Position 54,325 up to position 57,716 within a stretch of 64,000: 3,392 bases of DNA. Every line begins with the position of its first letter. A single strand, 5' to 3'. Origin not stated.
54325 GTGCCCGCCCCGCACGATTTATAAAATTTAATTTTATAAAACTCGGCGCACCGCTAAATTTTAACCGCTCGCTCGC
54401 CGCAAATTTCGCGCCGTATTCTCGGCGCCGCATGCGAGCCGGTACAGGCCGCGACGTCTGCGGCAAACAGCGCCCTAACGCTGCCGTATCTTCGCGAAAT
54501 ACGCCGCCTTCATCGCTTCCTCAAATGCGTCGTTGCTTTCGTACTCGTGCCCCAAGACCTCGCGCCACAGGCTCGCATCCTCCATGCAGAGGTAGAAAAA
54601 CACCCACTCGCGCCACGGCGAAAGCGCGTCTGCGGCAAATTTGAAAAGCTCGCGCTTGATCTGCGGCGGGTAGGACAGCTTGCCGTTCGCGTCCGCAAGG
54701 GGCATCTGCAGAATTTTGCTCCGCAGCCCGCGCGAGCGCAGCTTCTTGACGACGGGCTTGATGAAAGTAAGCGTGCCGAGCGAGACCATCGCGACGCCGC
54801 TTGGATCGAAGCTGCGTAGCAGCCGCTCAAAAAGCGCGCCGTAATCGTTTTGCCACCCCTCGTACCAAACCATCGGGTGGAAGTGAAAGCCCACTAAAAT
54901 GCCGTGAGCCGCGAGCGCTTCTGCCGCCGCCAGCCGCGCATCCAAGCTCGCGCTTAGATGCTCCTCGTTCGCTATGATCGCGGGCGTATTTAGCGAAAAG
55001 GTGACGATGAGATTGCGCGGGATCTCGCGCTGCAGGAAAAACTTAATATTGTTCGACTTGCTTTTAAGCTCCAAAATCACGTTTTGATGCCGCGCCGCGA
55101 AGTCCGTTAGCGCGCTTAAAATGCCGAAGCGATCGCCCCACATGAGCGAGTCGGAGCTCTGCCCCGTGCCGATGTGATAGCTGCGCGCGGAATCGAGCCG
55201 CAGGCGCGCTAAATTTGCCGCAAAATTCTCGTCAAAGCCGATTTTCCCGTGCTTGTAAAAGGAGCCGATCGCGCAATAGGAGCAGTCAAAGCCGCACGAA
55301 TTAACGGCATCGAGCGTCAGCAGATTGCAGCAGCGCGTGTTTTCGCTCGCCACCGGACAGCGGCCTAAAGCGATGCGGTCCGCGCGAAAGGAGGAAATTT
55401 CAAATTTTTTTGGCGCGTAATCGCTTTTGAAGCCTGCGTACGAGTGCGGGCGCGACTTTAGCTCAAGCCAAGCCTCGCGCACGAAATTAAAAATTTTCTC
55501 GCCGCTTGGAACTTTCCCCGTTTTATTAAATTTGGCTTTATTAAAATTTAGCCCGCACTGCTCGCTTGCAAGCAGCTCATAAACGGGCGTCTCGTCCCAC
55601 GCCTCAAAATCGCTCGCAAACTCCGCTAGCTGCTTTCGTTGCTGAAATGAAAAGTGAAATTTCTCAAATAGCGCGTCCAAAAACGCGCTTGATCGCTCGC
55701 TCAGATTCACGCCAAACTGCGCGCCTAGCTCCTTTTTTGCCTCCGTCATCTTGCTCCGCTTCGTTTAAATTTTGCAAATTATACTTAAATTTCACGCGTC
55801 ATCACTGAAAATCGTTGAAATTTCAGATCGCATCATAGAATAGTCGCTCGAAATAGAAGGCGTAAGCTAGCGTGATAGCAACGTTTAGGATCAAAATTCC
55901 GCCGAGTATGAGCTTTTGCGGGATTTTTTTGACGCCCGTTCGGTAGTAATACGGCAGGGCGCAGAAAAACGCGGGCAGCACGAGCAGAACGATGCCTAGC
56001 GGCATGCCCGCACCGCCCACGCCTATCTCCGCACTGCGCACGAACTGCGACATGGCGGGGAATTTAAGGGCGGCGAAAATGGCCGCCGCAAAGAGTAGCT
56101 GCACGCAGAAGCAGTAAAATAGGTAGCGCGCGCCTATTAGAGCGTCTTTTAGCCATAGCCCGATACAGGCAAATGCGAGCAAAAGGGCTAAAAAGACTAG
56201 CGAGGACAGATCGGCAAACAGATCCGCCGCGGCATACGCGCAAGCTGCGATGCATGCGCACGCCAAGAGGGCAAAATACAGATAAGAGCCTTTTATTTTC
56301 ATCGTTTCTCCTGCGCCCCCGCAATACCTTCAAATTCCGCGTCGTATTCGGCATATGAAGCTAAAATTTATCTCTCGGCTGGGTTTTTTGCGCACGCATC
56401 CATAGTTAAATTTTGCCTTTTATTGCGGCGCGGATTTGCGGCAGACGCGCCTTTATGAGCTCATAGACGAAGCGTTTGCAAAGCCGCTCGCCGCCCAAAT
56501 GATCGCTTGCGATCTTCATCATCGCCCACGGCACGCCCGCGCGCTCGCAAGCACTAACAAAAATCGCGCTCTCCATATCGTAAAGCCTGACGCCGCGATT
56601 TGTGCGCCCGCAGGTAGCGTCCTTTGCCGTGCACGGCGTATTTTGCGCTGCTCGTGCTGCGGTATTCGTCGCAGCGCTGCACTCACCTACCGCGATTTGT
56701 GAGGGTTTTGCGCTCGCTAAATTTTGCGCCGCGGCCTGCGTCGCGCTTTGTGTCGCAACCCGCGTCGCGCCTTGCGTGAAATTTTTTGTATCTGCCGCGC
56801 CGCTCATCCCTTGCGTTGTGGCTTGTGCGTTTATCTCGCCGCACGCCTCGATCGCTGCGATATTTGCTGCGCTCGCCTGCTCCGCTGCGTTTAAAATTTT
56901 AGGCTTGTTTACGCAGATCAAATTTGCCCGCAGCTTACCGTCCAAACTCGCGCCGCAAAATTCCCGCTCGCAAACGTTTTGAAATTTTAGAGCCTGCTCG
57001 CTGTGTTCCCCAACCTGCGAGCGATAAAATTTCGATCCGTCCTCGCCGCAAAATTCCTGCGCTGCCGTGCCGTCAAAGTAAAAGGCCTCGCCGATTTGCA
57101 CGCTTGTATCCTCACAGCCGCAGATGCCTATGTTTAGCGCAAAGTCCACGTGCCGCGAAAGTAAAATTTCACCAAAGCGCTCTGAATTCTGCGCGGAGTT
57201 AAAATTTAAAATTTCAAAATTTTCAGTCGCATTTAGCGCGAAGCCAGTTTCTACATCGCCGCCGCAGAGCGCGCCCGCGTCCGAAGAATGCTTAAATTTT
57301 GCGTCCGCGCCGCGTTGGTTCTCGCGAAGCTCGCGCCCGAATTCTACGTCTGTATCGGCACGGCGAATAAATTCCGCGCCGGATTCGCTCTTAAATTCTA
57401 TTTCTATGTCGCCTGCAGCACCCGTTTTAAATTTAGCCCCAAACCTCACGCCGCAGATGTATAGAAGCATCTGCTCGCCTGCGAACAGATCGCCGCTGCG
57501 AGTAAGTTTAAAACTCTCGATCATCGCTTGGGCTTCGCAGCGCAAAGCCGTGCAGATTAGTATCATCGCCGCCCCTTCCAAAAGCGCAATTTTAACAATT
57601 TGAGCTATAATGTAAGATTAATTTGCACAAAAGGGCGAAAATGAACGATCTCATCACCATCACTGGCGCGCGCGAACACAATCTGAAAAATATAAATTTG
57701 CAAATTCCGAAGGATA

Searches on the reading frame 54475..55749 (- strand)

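Call 4: search_protein_families(library=pfam, proteins=[window:54475-55749:-], max_evalue=1)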
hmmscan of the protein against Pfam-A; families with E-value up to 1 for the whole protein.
window:54475-55749:- (424 aa): 3 families
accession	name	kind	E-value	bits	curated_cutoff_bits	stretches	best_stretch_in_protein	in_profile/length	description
PF20903.3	SPL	-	2.6e-11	43.4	27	1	210-320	150-260/338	Spore photoproduct lyase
PF01375.23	Enterotoxin_a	-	0.034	14.2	21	1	19-72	156-209/258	Heat-labile enterotoxin alpha chain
PF04055.27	Radical_SAM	-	0.043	14.4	29.5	1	150-274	5-131/166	Radical SAM superfamily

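Call 27: search_protein_families(library=ncbifam, proteins=[window:54475-55749:-], max_evalue=0.01)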
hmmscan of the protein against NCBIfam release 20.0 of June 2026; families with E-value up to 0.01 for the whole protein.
window:54475-55749:- (424 aa): 3 families
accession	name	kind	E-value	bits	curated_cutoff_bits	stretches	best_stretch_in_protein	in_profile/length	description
TIGR04070.1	photo_TT_lyase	equivalog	2.1e-15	56.5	400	1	198-315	138-255/338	spore photoproduct lyase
TIGR03886.1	lyase_spl_fam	equivalog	6.9e-06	25.5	437.55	1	137-313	71-260/346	spore photoproduct lyase family protein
TIGR03916.1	rSAM_link_UDG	hypoth_equivalog_domain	0.0062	15.7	343.5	1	126-160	36-70/415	putative DNA modification/repair radical SAM protein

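Call 56: search_protein_families(library=padloc, proteins=[window:54475-55749:-], max_evalue=0.01)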
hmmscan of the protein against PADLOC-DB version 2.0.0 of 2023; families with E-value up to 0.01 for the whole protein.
window:54475-55749:- (424 aa): 0 families

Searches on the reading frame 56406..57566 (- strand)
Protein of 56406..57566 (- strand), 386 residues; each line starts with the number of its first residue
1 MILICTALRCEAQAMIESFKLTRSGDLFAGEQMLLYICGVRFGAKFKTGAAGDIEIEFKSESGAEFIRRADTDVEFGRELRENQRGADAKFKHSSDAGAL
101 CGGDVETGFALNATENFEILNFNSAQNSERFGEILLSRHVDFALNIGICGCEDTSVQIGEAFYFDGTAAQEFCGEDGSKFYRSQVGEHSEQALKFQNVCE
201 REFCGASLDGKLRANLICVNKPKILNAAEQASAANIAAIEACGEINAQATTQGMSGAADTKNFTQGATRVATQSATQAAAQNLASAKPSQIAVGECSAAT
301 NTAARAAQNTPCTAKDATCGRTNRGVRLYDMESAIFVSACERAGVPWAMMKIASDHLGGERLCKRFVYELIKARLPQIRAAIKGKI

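Call 15: search_protein_families(library=pfam, proteins=[window:56406-57566:-], max_evalue=0.001)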
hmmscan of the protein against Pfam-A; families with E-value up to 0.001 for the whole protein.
window:56406-57566:- (386 aa): 1 family
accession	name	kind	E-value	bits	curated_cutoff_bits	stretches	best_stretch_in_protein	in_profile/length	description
PF01048.26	PNP_UDP_1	-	1e-05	25.5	25.1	1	130-359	59-202/233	Phosphorylase superfamily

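Call 27: search_protein_families(library=ncbifam, proteins=[window:56406-57566:-], max_evalue=0.01)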
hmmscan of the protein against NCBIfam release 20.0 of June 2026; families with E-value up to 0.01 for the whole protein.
window:56406-57566:- (386 aa): 1 family
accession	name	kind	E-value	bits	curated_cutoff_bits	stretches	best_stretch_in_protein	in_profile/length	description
NF004168.0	PRK05634.1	equivalog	0.0053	16.6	129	0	321-358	122-159/185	nucleosidase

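Call 56: search_protein_families(library=padloc, proteins=[window:56406-57566:-], max_evalue=0.01)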
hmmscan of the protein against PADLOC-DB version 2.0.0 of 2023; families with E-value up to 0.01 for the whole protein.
window:56406-57566:- (386 aa): 0 families
